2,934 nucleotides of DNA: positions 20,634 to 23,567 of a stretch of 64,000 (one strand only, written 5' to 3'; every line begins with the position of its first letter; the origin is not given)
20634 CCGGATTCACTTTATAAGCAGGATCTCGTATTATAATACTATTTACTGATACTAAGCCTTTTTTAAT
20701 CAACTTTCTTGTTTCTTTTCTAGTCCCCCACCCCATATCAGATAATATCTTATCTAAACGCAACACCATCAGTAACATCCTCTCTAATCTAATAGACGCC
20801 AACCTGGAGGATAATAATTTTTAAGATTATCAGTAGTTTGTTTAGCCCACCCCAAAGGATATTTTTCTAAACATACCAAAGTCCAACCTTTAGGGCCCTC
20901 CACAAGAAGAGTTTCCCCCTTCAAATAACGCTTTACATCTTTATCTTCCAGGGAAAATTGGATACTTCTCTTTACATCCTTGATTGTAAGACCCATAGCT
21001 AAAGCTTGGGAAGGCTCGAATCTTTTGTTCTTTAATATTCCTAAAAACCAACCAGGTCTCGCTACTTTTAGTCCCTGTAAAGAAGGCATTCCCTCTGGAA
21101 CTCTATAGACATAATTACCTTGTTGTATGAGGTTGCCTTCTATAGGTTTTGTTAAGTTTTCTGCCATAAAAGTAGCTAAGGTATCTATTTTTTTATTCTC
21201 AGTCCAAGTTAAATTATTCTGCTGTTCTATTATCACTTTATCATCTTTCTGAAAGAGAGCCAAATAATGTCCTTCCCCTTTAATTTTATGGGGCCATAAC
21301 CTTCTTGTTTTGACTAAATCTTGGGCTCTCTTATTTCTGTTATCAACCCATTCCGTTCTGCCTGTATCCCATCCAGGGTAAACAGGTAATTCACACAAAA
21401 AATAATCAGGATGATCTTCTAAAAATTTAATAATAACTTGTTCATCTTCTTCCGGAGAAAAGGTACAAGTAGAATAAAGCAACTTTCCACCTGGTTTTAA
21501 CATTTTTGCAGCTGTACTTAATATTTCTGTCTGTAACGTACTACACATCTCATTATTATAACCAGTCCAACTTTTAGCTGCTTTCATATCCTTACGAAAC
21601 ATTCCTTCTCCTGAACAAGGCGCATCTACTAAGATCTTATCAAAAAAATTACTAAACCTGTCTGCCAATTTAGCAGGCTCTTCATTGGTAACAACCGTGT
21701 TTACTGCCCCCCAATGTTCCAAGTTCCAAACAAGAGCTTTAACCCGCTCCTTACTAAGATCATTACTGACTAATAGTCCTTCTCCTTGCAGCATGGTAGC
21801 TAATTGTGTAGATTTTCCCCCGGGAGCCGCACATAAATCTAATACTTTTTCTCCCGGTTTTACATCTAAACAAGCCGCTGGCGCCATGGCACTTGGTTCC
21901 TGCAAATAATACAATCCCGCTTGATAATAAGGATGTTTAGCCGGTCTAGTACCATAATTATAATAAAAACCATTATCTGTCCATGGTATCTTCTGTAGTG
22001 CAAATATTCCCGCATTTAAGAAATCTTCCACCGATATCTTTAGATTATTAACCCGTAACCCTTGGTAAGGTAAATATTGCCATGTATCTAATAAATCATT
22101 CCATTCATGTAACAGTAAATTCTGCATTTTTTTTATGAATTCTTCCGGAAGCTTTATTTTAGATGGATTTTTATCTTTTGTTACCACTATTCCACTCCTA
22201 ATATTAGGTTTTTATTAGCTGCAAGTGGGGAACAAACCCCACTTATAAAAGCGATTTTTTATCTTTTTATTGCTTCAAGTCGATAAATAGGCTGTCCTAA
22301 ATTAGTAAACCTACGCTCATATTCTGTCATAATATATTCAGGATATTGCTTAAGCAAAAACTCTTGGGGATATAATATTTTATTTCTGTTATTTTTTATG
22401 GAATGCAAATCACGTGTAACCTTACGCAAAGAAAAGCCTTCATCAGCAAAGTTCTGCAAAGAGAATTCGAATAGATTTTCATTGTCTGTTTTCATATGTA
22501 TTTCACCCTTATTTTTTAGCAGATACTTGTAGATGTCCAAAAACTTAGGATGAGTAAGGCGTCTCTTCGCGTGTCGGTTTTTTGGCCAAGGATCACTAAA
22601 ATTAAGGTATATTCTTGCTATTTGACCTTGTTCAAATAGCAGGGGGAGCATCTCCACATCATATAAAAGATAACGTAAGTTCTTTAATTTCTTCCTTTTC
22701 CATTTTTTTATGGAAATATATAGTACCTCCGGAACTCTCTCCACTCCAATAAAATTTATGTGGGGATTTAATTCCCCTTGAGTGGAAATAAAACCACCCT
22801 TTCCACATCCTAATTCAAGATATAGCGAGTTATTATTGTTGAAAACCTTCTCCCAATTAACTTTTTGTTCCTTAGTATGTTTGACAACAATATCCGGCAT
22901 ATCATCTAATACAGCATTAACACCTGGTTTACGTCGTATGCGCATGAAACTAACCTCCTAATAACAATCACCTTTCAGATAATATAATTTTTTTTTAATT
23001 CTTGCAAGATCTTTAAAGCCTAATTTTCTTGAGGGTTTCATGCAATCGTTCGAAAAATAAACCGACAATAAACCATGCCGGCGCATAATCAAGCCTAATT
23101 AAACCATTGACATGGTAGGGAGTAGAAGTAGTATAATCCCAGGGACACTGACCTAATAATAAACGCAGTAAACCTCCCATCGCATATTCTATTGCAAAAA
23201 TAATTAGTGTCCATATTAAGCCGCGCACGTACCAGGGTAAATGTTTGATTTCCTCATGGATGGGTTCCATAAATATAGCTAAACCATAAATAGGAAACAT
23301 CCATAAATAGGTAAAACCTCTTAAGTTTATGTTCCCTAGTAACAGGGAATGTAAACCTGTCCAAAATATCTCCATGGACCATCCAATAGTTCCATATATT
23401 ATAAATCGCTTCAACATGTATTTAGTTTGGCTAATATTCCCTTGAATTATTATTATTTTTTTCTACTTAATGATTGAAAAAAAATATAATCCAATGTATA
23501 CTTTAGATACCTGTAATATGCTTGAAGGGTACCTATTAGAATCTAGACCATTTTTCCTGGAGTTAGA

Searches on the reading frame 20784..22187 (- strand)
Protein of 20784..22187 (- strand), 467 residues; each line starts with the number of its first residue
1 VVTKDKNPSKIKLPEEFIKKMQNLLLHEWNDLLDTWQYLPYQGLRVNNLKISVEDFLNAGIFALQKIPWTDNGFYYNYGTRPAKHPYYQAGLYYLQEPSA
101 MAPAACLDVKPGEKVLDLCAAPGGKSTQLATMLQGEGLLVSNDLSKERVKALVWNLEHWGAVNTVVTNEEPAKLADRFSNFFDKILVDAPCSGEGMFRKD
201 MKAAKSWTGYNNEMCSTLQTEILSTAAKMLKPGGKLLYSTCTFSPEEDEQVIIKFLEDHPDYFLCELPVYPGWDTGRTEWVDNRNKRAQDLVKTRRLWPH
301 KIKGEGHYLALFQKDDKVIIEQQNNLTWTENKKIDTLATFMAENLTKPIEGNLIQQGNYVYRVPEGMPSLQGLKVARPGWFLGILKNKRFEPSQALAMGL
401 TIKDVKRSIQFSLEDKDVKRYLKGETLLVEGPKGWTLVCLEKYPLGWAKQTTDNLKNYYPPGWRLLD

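Call 27: search_protein_families(library=pfam, proteins=[window:20784-22187:-], max_evalue=0.00001)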
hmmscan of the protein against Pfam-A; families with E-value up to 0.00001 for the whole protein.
window:20784-22187:- (467 aa): 5 families
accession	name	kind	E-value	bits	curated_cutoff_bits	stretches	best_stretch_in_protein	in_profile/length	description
PF01189.24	Methyltr_RsmB-F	-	9.8e-47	159.6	27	1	105-312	2-198/199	16S rRNA methyltransferase RsmB/F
PF17125.10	Methyltr_RsmF_N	-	2e-28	99.1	34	1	13-98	1-86/86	N-terminal domain of 16S rRNA methyltransferase RsmF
PF17126.11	RsmF_methylt_CI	-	4e-23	81.6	27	1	340-400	2-61/61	RsmF rRNA methyltransferase first C-terminal domain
PF13636.12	Methyltranf_PUA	-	7.6e-18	64.7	27.6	1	419-465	2-49/49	RNA-binding PUA-like domain of methyltransferase RsmF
PF13847.12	Methyltransf_31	-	6.9e-06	26.3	27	0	110-250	2-117/145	Methyltransferase domain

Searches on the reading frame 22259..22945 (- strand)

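Call 27: search_protein_families(library=pfam, proteins=[window:22259-22945:-], max_evalue=0.00001)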
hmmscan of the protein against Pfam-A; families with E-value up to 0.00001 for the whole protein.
window:22259-22945:- (228 aa): 2 families
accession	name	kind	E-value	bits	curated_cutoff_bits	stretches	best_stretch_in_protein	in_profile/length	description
PF02390.23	Methyltransf_4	-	2.7e-43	147.9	24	1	39-223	2-173/173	Putative methyltransferase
PF13847.12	Methyltransf_31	-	4.5e-07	30.1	27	1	39-109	4-75/145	Methyltransferase domain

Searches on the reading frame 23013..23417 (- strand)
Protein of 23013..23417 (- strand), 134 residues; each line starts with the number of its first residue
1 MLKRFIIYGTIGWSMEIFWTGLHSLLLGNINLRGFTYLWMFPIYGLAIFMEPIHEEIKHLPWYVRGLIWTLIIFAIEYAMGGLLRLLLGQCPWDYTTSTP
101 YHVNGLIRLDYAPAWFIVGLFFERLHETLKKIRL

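Call 27: search_protein_families(library=pfam, proteins=[window:23013-23417:-], max_evalue=0.00001)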
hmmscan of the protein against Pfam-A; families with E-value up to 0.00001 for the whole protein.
window:23013-23417:- (134 aa): 1 family
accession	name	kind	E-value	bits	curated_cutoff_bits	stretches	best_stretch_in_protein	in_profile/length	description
PF06541.16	ABC_trans_CmpB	-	1.4e-13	51.7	25.9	1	5-125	3-115/151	Putative ABC-transporter type IV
